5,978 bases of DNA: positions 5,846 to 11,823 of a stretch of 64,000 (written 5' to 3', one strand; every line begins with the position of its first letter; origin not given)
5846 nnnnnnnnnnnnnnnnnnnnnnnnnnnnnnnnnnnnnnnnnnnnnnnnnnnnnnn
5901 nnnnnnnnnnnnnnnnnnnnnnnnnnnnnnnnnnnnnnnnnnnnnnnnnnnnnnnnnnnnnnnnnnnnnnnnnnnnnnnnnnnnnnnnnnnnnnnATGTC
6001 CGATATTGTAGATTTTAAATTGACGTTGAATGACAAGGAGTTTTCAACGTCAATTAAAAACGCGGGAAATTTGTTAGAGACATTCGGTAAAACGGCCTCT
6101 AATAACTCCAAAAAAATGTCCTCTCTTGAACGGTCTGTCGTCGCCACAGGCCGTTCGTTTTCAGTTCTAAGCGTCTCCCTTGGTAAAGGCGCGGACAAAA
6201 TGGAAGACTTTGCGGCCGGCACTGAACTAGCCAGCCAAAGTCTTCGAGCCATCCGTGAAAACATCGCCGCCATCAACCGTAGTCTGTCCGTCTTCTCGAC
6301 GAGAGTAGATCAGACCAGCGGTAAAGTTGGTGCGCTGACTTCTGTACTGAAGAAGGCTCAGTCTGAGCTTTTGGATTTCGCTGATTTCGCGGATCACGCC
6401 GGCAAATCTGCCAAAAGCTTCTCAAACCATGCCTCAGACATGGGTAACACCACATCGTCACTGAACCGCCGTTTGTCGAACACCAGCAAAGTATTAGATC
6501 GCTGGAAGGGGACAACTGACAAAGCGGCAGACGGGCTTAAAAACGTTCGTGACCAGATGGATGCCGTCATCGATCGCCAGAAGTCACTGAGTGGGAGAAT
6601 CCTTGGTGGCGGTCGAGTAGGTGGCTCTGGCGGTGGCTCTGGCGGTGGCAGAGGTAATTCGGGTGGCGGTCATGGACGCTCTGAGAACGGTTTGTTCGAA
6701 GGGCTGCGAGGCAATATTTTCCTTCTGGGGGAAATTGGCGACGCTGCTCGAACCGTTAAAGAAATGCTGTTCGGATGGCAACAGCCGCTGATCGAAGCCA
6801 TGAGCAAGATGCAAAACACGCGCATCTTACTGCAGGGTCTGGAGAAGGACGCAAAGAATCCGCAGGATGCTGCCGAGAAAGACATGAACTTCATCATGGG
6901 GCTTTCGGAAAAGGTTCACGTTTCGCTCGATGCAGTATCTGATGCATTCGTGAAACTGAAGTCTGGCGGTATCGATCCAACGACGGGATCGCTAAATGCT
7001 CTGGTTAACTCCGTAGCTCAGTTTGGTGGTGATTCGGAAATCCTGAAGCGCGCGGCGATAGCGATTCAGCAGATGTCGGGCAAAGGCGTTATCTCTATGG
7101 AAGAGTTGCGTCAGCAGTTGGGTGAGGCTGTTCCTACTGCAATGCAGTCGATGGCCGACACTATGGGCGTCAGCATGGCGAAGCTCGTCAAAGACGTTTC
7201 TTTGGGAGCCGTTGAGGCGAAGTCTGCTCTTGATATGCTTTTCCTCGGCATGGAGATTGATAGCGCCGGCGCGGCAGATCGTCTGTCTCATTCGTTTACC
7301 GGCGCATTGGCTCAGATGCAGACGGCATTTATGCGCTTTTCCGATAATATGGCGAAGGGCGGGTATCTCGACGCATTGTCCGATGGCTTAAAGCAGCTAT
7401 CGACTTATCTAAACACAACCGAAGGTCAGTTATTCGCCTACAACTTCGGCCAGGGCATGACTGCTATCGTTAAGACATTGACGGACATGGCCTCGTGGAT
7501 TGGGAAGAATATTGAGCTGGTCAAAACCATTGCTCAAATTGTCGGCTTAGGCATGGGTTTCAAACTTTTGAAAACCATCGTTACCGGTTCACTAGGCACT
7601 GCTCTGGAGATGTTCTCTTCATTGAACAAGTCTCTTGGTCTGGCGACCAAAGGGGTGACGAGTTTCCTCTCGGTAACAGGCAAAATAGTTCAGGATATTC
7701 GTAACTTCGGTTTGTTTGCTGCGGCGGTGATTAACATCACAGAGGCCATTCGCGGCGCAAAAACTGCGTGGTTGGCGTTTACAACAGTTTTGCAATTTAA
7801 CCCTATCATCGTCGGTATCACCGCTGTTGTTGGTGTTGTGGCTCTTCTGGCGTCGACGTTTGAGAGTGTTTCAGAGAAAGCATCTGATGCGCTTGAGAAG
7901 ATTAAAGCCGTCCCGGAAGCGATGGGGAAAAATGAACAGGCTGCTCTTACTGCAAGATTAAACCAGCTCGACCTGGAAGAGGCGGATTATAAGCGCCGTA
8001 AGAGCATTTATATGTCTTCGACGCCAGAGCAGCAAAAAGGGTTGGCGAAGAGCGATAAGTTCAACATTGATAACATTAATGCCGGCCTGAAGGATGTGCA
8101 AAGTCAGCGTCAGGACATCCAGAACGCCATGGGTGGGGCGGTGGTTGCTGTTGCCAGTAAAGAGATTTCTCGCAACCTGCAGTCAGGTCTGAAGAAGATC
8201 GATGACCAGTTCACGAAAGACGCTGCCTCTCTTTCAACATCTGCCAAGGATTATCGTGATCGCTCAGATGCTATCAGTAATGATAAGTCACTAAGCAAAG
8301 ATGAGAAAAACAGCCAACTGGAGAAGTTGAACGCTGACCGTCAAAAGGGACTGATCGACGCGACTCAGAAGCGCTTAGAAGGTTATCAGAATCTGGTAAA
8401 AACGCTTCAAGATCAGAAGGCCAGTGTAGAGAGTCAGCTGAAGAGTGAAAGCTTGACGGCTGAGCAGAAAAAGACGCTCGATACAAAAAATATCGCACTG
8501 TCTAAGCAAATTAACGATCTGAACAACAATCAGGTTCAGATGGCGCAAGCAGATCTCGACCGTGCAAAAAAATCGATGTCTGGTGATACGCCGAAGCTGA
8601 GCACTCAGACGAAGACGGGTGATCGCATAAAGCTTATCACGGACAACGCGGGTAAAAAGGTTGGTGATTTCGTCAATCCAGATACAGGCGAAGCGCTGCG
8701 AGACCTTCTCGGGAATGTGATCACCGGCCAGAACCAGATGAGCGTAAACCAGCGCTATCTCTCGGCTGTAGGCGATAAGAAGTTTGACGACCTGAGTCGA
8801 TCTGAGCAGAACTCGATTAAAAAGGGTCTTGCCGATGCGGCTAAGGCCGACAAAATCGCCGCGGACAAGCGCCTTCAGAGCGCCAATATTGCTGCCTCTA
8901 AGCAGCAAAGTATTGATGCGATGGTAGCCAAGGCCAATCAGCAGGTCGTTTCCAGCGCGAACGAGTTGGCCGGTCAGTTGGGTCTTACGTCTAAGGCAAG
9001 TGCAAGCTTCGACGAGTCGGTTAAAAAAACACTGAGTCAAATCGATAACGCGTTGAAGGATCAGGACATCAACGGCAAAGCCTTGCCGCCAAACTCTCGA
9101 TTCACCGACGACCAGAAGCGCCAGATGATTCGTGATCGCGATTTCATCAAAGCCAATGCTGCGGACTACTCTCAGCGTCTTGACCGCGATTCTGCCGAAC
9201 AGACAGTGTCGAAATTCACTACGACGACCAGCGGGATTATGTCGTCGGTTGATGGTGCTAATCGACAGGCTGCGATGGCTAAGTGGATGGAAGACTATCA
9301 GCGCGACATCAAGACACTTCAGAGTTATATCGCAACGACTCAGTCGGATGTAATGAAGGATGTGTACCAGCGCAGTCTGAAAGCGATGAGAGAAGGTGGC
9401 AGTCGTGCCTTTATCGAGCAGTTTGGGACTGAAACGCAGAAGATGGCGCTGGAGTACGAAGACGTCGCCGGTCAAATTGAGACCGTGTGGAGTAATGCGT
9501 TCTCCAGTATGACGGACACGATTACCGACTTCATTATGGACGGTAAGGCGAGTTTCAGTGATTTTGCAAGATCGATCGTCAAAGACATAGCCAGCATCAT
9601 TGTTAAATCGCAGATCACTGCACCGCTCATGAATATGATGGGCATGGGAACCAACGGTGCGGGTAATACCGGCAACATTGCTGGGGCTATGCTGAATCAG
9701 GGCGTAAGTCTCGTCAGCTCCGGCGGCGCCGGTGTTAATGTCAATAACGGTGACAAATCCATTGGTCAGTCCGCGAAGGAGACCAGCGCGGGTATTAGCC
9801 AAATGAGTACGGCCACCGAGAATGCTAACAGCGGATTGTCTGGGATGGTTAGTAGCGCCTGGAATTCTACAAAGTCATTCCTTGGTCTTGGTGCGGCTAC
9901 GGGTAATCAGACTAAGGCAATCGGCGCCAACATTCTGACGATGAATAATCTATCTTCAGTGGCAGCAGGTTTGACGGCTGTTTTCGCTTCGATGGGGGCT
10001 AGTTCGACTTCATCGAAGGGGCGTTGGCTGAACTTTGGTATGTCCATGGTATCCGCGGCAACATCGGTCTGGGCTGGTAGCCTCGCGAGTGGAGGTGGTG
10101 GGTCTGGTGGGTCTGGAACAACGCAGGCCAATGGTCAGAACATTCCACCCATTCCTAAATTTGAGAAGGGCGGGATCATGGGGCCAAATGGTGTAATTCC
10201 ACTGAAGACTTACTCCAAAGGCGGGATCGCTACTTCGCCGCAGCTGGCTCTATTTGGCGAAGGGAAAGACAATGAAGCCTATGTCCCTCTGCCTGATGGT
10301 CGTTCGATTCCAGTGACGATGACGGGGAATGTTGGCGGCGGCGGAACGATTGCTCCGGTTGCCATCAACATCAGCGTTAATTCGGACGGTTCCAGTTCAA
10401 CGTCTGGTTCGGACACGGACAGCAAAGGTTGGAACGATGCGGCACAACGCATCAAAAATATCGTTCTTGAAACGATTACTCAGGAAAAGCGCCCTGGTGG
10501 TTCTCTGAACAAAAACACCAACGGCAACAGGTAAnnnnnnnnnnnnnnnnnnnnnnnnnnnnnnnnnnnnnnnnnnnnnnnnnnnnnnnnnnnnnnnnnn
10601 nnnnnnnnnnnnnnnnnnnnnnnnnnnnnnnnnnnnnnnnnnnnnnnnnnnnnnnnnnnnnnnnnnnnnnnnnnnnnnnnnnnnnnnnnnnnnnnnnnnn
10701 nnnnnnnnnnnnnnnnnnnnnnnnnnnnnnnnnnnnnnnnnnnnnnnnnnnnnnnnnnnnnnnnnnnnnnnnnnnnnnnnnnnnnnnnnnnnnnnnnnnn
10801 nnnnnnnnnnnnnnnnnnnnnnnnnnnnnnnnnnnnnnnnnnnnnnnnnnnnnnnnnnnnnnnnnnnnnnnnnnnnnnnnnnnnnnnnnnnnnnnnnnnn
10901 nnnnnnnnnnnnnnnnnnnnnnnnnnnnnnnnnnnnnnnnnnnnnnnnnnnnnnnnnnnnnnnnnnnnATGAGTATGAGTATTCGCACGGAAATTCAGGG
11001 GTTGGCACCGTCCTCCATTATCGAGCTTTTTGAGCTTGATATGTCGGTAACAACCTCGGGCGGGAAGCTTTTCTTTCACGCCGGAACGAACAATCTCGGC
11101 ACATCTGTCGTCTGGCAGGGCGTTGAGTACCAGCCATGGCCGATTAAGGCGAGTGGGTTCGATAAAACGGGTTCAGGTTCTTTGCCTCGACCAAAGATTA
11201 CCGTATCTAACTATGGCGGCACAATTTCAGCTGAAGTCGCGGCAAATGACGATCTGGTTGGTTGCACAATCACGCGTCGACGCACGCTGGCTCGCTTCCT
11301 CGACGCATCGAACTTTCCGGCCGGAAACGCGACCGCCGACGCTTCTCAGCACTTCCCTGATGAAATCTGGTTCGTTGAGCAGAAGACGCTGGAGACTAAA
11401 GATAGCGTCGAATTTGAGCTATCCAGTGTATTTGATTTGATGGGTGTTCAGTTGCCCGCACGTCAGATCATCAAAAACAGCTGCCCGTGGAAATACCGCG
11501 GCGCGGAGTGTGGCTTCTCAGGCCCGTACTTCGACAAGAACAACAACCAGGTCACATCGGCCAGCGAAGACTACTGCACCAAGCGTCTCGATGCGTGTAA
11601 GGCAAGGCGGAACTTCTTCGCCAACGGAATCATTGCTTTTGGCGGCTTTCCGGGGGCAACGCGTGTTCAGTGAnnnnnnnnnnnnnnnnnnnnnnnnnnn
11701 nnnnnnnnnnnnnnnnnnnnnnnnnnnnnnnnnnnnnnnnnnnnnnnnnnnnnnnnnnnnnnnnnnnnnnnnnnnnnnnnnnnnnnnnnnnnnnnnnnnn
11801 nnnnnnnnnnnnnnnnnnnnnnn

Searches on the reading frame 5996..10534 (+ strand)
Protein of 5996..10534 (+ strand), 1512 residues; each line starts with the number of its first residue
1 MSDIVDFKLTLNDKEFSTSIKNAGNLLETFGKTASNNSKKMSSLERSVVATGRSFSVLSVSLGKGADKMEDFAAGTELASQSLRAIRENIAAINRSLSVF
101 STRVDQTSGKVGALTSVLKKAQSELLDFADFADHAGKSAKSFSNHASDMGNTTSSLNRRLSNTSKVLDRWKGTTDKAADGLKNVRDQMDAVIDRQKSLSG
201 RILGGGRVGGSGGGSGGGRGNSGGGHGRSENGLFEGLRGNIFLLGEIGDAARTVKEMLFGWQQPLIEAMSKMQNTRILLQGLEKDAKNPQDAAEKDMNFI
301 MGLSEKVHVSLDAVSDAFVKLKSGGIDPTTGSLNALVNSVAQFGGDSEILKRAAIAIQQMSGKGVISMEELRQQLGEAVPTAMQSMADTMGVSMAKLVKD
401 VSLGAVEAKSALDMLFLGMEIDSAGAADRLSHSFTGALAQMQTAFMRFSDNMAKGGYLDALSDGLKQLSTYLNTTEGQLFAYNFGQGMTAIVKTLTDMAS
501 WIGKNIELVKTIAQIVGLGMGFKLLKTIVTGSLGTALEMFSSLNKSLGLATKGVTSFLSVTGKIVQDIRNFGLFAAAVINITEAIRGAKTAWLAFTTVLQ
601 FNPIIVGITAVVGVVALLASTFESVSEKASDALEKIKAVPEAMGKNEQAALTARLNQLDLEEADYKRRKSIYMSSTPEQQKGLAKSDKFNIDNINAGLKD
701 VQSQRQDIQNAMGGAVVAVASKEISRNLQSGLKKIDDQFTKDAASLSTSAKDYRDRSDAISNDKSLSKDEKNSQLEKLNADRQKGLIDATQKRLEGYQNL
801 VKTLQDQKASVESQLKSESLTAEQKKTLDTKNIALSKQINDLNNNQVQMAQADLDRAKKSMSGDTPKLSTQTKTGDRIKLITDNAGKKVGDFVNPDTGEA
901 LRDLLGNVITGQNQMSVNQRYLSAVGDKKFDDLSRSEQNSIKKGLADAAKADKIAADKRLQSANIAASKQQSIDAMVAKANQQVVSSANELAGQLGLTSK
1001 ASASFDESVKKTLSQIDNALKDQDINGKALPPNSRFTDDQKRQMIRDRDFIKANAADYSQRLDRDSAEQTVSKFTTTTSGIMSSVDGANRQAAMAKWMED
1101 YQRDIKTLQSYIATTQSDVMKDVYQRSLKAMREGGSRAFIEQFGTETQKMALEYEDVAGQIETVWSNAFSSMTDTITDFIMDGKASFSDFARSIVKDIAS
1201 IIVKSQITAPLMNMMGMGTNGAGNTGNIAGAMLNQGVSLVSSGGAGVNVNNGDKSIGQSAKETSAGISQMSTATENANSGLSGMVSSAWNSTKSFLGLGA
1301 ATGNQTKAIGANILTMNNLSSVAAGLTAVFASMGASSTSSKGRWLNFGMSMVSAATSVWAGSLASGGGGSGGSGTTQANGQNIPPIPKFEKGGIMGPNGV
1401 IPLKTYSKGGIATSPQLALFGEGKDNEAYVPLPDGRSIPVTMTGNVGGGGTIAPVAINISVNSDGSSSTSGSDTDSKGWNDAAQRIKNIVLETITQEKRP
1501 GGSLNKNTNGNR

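Call 5: search_protein_families(library=phrogs, proteins=[window:5996-10534:+], max_evalue=0.001)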
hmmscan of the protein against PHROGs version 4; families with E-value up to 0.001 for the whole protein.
window:5996-10534:+ (1512 aa): 15 families
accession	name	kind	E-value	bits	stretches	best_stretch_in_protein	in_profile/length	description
phrog_1292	-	tail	0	1223.1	1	1-1509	1-1521/1523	tail length tape measure protein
phrog_20313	-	unknown function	8.4e-131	437.9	1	1053-1509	13-476/478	-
phrog_6557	-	unknown function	3.9e-50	171.5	1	1-222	1-222/225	-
phrog_1768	-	lysis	7e-45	154.2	1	261-525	74-344/1577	endolysin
phrog_339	-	tail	3.3e-17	63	2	611-1244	442-994/1123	tail length tape measure protein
phrog_1716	-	tail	3.4e-16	59.9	1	290-1248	107-815/943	tail length tape measure protein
phrog_2335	-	tail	5.8e-16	58.6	1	45-1372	243-1413/1536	tail length tape measure protein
phrog_9807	-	tail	1.6e-15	56.7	1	291-519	353-602/1972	tail length tape measure protein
phrog_3394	-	unknown function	1.8e-15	56.5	1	1146-1506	1492-1861/1862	-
phrog_16384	-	unknown function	1.1e-12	49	1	924-1252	22-328/463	-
phrog_5255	-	tail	4.6e-11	43.2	1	343-559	398-627/800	tail length tape measure protein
phrog_12798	-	tail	1.8e-10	40.7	1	339-844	134-599/1031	tail length tape measure protein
phrog_16017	-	unknown function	7.9e-08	31.6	1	294-712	277-652/1234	-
phrog_24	-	tail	8.4e-05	21.8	1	946-1269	648-951/1151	tail length tape measure protein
phrog_28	-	tail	0.0003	20.5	1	370-1147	472-1121/1228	tail length tape measure protein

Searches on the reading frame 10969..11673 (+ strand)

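Call 5: search_protein_families(library=phrogs, proteins=[window:10969-11673:+], max_evalue=0.001)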
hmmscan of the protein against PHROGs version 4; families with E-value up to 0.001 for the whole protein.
window:10969-11673:+ (234 aa): 3 families
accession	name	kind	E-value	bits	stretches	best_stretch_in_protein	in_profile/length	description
phrog_18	-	tail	3.6e-111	374.2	1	1-233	145-381/573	minor tail protein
phrog_4199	-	tail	3.5e-49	168.9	1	16-230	19-227/311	minor tail protein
phrog_2959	-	tail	5e-18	65.7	1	10-90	13-92/102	minor tail protein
